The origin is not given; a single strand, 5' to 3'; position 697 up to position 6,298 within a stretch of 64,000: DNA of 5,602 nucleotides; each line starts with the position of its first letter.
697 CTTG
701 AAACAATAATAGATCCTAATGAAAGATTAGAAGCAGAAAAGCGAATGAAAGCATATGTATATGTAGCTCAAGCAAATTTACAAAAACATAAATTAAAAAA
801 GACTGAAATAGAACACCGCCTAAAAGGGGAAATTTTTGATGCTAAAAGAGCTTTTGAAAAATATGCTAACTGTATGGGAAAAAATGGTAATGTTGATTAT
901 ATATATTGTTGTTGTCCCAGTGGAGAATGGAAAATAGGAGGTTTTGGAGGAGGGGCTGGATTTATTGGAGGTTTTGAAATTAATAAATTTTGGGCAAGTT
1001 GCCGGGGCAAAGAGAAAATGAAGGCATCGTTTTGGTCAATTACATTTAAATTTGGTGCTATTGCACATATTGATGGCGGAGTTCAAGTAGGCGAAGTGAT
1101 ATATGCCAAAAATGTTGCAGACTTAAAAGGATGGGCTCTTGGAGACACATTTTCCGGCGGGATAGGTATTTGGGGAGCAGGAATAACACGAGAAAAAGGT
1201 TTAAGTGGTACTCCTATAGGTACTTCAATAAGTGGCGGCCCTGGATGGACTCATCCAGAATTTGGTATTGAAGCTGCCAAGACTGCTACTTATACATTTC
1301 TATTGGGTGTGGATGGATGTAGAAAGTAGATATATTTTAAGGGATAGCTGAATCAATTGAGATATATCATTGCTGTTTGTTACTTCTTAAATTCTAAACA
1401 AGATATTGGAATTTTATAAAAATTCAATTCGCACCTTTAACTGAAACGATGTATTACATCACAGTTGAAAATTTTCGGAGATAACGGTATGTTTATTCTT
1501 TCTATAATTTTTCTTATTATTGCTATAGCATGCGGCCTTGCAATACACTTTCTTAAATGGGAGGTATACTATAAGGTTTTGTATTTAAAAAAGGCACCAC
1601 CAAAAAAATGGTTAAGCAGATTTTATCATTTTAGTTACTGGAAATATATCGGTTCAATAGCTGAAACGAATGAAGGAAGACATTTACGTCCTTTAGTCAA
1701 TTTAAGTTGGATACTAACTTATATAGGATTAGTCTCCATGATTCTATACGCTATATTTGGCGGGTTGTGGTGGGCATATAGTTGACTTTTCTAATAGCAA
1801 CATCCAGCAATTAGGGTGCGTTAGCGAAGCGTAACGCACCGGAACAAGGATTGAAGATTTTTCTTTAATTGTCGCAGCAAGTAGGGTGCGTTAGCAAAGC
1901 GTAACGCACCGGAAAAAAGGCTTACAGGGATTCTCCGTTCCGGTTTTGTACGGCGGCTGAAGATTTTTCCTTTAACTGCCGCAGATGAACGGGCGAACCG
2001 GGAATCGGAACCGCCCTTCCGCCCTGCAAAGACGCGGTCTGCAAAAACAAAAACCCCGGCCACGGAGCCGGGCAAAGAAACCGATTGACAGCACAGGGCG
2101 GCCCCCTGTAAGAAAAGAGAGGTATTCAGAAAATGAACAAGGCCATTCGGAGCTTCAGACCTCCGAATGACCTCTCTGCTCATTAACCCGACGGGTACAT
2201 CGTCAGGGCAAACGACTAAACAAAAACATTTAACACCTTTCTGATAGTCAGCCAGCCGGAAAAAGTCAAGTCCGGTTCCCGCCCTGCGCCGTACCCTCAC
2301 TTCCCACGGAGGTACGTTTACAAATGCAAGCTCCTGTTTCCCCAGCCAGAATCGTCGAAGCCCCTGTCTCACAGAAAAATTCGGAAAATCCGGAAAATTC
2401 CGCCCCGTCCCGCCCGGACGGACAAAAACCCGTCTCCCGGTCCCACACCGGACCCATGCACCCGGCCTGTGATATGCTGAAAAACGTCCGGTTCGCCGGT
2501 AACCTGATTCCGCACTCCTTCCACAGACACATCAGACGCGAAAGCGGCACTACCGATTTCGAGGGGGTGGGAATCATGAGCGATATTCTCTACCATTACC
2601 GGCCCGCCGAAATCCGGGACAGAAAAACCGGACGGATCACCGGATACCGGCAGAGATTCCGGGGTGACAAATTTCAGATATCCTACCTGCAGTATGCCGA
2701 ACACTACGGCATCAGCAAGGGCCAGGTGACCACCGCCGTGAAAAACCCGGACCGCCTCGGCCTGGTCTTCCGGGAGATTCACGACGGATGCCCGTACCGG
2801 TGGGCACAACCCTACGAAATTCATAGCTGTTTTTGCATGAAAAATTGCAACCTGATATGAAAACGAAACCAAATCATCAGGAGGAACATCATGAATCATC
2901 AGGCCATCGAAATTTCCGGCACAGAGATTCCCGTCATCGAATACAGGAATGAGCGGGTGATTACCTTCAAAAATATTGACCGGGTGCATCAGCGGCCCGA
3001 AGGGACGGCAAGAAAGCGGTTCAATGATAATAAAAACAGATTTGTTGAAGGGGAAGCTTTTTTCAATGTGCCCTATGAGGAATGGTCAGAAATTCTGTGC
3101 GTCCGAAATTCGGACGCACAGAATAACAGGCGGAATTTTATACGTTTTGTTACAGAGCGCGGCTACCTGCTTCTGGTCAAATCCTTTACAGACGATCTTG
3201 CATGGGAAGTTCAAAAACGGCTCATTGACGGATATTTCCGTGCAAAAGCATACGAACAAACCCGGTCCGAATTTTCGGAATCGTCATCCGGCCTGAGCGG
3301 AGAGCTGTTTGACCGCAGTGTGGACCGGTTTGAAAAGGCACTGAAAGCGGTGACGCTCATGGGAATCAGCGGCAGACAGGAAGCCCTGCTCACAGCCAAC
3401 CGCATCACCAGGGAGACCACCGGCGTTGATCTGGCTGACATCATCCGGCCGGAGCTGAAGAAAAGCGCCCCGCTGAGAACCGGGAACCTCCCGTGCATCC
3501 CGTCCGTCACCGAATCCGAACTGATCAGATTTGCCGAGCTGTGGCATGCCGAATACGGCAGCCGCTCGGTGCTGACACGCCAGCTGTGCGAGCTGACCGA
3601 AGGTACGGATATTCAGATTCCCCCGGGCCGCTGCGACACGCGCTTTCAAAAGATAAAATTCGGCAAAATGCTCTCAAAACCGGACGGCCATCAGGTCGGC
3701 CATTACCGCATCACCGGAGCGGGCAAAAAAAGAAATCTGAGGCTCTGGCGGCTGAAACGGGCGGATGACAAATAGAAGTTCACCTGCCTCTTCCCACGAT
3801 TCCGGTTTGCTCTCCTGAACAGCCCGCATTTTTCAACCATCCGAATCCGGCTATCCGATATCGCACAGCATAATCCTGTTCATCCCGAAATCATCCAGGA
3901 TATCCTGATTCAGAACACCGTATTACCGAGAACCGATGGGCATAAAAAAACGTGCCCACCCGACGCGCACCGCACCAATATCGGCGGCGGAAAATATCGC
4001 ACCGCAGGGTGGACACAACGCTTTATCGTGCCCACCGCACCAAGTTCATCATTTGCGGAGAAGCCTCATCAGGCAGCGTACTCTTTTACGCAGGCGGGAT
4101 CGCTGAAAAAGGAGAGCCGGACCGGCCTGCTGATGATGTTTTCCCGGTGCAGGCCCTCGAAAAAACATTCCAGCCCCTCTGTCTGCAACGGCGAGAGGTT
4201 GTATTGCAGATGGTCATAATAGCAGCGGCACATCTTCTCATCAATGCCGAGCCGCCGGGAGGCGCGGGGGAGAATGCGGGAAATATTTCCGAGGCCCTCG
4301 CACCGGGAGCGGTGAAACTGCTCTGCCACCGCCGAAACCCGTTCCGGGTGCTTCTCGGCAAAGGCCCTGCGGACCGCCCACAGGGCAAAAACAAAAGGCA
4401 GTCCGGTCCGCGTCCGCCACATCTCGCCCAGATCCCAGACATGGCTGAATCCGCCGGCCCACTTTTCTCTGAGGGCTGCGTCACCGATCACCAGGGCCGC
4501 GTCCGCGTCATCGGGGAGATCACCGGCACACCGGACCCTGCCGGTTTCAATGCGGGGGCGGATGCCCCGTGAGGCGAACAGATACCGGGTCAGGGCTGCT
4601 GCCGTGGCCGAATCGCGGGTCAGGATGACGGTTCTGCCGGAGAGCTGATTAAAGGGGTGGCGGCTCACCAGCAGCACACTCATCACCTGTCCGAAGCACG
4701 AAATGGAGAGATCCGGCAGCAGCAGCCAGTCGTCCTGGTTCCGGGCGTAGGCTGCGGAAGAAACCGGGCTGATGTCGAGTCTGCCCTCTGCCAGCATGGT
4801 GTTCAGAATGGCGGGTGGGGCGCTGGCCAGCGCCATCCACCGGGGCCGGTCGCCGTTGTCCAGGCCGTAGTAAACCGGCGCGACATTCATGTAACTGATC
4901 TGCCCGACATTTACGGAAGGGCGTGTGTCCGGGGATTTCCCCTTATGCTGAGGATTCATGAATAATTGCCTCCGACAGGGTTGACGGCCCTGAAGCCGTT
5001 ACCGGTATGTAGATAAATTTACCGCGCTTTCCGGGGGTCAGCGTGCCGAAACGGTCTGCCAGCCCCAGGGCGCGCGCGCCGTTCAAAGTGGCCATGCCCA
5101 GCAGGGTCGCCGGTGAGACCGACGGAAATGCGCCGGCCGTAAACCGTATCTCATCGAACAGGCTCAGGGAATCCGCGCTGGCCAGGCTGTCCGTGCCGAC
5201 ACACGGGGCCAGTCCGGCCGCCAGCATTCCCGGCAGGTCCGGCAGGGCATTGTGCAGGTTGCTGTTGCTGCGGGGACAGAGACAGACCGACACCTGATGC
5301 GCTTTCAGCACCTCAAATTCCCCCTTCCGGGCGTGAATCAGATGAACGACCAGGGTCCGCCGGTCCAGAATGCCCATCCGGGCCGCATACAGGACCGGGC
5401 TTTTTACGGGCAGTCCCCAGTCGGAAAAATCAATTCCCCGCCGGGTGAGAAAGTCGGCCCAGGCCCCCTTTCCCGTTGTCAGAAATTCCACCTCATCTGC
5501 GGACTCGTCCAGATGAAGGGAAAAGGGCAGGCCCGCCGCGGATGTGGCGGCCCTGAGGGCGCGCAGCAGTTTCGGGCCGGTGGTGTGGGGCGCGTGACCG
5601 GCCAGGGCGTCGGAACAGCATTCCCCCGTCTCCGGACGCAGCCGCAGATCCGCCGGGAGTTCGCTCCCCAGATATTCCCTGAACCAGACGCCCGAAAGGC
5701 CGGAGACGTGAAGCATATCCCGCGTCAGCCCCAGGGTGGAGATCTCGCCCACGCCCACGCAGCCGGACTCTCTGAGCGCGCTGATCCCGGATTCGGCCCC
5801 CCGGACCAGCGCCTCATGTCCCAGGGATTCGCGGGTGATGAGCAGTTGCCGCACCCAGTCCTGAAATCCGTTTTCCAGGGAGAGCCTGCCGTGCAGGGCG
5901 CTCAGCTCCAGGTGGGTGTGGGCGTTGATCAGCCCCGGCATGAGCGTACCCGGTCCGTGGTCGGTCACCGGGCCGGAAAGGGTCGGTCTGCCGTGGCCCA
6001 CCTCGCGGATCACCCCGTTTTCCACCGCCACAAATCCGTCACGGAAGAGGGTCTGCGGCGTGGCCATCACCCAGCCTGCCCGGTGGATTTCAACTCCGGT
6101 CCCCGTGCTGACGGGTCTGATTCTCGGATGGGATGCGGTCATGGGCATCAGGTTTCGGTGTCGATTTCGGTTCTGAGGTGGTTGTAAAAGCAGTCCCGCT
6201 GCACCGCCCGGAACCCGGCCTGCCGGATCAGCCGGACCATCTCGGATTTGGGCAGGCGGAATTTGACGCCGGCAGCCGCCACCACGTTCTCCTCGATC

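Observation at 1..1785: Rhs polymorphic-toxin tip with an AT-rich, glycine-zipper-containing C-terminal domain and a membrane immunity candidate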

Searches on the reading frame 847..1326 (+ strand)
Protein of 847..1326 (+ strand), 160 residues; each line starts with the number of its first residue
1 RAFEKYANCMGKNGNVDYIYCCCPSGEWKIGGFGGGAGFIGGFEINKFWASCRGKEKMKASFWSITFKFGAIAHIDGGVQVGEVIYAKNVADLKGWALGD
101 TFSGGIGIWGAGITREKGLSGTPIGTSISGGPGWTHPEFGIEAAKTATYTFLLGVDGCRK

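Call 28: find_homologous_proteins(query=A2, max_evalue=0.01)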
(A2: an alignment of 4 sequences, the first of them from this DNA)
Query A2 (4 sequences) (160 aa, profile of the alignment): 3 proteins with E <= 0.01 among 4426 candidates.
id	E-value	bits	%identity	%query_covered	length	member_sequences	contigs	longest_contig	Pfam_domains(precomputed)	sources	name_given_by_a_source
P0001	7.4e-62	226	100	100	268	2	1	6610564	-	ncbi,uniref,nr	ncbi:hypothetical protein DENIS_4872 [Desulfonema ishimotonii]|uniref:Uncharacterized protein n=1 Ta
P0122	1.2e-56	209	40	98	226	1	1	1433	-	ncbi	-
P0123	6.2e-53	197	39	49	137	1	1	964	-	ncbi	-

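Call 29: search_solved_structures(query=A2, max_evalue=10)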
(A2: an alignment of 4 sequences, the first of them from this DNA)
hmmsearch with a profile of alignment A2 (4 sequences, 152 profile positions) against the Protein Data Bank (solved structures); distinct sequences matched with E-value up to 10: 0.

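Call 60: find_related_loci(query=A2, collection=metagenome_contigs, flank=6000)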
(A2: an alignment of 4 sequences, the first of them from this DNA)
Query A2 (160 aa) in metagenome_contigs; peptide patterns used: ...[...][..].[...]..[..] (x = any residue, [..] = any of these).
28 stretches matched a pattern; 1 encode a relative of the query (tblastn E <= 1e-3); 1 distinct loci.
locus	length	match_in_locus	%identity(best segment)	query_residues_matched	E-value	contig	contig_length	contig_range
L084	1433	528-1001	40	3-158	4e-21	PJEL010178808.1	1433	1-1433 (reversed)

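Call 64: predict_structure(alignment_id=A2)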
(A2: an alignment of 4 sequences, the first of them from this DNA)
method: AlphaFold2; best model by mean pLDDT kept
length: 160 residues; sequences in the alignment: 4
mean_pLDDT: 63.9   pTM: 0.59
mean pLDDT of the five models: 63.9, 57.5, 54.6, 53.5, 51.2
residues with pLDDT >= 90: 0; 70-90: 66; 50-70: 74; < 50: 20
segments of 3 or more residues with pLDDT < 50: 119-137
pLDDT, mean of each block of 10 residues (from residue 1): 58 64 79 59 71 83 74 57 71 72 58 55 34 38 70 79
secondary structure, 60 per line:
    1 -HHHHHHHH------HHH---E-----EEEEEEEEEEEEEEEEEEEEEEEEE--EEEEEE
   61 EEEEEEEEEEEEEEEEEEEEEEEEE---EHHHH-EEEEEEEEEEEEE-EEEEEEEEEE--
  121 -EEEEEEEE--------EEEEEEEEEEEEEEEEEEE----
elements in order: H2-9 E28-52 E55-85 H90-93 E95-107 E109-118 E122-129 E138-156

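Call 75: fold_search(model_id=the predicted structure, library=pdb)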
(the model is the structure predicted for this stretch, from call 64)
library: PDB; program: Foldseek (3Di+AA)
matches with E <= 10: 702; with E <= 0.001: 0
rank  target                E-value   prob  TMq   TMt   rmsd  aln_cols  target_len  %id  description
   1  5aeo_B                9.5e-02  0.77  0.30  0.39   7.1       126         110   10  Virulence-associated protein VapG from the intracellular pathogen Rhodococcus equi (released 2015-03-25)
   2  4h69_D                1.2e-01  0.20  0.23  0.20  14.7       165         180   12  Crystal Structure of the Allene Oxide Cyclase 2 from Physcomitrella patens complexed with substrate analog (released 2012-10-17)
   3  3dzm_A                1.4e-01  0.14  0.20  0.16  18.7       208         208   11  Crystal structure of a major outer membrane protein from Thermus thermophilus HB27 (released 2008-12-23)
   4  4cv7                  1.6e-01  0.84  0.36  0.47   5.8       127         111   12  Crystal structure of Rhodococcus equi VapB (released 2014-04-02)
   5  9mut_A                1.7e-01  0.04  0.13  0.10  19.0       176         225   10  Reduced state of a turn-on thiol-disulfide redox biosensor with a fluorescence-lifetime readout (released 2025-06-18)
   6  4h69_B                1.7e-01  0.16  0.23  0.21  14.7       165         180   13  Crystal Structure of the Allene Oxide Cyclase 2 from Physcomitrella patens complexed with substrate analog (released 2012-10-17)
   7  7e5t_B                1.7e-01  0.07  0.16  0.09  17.4       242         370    5  Crystal structure of Fsa2 (released 2021-06-30)
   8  7e5v_C                1.7e-01  0.06  0.14  0.08  17.5       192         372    6  Crystal structure of Phm7 in complex with inhibitor (released 2021-06-30)
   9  6b7t_A                1.9e-01  0.08  0.18  0.15  15.0       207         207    6  Truncated strand 10-less green fluorescent protein (released 2017-12-27)
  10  2a46                  2.2e-01  0.13  0.21  0.17  16.4       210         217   10  Crystal structures of amFP486, a cyan fluorescent protein from Anemonia majano, and variants (released 2005-08-16)
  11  2a47                  2.5e-01  0.12  0.20  0.17  16.5       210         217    8  Crystal structure of amFP486 H199T (released 2005-08-16)
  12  6ofo_A                2.6e-01  0.08  0.19  0.15  13.5       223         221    5  Crystal structure of split green fluorescent protein (GFP); s10 circular permutant (194-195) (released 2019-07-10)
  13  8h2i_cs               2.6e-01  0.08  0.15  0.11  13.8       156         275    7  Near-atomic structure of five-fold averaged PBCV-1 capsid (released 2022-11-16)
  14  8h2i_cE               2.9e-01  0.11  0.17  0.11  14.2       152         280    9  Near-atomic structure of five-fold averaged PBCV-1 capsid (released 2022-11-16)
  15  4eg9                  3.0e-01  0.13  0.23  0.17  13.6       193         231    8  1.9 Angstrom resolution crystal structure of Se-methionine hypothetical protein SAOUHSC_02783 from Staphylococcus aureus (released 2012-04-11)
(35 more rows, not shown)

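Call 85: find_related_loci(query=A2, collection=viral_contigs, flank=5000)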
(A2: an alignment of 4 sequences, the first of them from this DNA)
Query A2 (160 aa) in viral_contigs; peptide patterns used: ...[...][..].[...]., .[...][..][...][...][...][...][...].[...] (x = any residue, [..] = any of these).
39 stretches matched a pattern, but none encodes a relative of the query by tblastn (E <= 1e-3).

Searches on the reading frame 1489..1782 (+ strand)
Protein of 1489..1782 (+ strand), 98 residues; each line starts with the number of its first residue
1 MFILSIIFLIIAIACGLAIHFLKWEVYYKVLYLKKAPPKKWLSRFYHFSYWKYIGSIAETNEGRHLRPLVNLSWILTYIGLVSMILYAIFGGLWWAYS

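Call 5: search_protein_families(library=pfam, proteins=[window:1489-1782:+], max_evalue=1)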
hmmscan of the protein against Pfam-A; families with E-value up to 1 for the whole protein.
window:1489-1782:+ (98 aa): 2 families
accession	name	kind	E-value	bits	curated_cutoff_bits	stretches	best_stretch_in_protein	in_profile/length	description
PF15957.10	Comm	-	0.4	11.4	27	1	2-30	19-41/110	Commissureless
PF05767.17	Pox_A14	-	0.92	10.2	27.7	0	62-91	40-69/93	Poxvirus virion envelope protein A14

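Call 6: search_protein_families(library=ncbifam, proteins=[window:1489-1782:+], max_evalue=1)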
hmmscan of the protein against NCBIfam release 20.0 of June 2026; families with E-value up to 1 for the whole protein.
window:1489-1782:+ (98 aa): 1 family
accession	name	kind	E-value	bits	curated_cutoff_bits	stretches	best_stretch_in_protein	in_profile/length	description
NF041169.1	f2_encap_cargo4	exception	0.12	11.6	450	1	43-72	30-59/334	family 2 encapsulin nanocompartment cargo protein polyprenyl transferase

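Call 13: search_protein_families(library=padloc, proteins=[window:1489-1782:+], max_evalue=1)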
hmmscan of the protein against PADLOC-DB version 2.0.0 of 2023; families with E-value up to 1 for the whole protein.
window:1489-1782:+ (98 aa): 0 families

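Call 61: list_cluster_members(proteins=[window:1489-1782:+, window:1465-1782:+])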
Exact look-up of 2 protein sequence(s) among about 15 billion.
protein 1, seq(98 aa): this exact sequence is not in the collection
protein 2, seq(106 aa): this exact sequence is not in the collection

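Call 83: search_dna_similar(query=window:1489-1782:+, collection=plasmids, mode=protein, max_evalue=0.01)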
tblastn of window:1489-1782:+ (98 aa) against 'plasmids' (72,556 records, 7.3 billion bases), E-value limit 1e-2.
No match.

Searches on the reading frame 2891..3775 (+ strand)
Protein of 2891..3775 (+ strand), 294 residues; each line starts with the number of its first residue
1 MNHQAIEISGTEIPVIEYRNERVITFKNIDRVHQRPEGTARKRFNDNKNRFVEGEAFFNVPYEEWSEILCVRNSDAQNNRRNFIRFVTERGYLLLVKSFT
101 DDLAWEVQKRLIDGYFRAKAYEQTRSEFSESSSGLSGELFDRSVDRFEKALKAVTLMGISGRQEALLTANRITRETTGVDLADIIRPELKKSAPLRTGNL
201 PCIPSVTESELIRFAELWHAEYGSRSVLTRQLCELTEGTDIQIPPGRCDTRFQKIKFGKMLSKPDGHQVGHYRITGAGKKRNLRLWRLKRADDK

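Call 44: search_protein_families(library=pfam, proteins=[window:2891-3772:+], max_evalue=0.001)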
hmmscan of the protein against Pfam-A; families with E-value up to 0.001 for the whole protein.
window:2891-3772:+ (294 aa): 1 family
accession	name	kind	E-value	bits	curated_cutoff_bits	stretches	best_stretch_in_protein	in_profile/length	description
PF10543.14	ORF6N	-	8.4e-16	58.5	27.8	1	15-98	3-86/86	ORF6N domain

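Call 89: find_encoding_contigs(protein=window:2891-3775:+, flank=10000, max_places=3)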
Protein window:2891-3775:+ (294 aa): no gene with exactly this product is on record in the collection.

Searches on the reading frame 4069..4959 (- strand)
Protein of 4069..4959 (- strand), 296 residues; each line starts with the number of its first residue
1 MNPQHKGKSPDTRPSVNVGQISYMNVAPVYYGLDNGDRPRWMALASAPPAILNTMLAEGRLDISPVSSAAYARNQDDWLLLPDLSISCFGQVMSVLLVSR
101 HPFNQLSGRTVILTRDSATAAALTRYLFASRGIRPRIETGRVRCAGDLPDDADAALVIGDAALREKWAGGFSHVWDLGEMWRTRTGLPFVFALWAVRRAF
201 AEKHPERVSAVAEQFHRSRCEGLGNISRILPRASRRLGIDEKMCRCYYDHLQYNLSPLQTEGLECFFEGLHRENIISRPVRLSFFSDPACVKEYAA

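Call 44: search_protein_families(library=pfam, proteins=[window:4069-4959:-], max_evalue=0.001)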
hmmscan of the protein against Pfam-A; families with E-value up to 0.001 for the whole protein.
window:4069-4959:- (296 aa): 1 family
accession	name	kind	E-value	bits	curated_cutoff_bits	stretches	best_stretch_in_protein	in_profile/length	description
PF02621.19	VitK2_biosynth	-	9.9e-70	235.3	26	1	17-268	2-248/252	Menaquinone biosynthesis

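Call 90: find_encoding_contigs(protein=window:4069-4959:-, flank=10000, max_places=3)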
Protein window:4069-4959:- (296 aa): no gene with exactly this product is on record in the collection.

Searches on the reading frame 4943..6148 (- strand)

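Call 44: search_protein_families(library=pfam, proteins=[window:4943-6148:-], max_evalue=0.001)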
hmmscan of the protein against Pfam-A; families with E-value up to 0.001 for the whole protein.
window:4943-6148:- (401 aa): 2 families
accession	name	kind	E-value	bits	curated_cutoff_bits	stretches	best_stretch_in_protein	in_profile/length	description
PF01979.26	Amidohydro_1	-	4.8e-35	121.9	25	1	68-381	1-318/345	Amidohydrolase family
PF07969.17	Amidohydro_3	-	5e-09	36.6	29.7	0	279-379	322-442/472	Amidohydrolase family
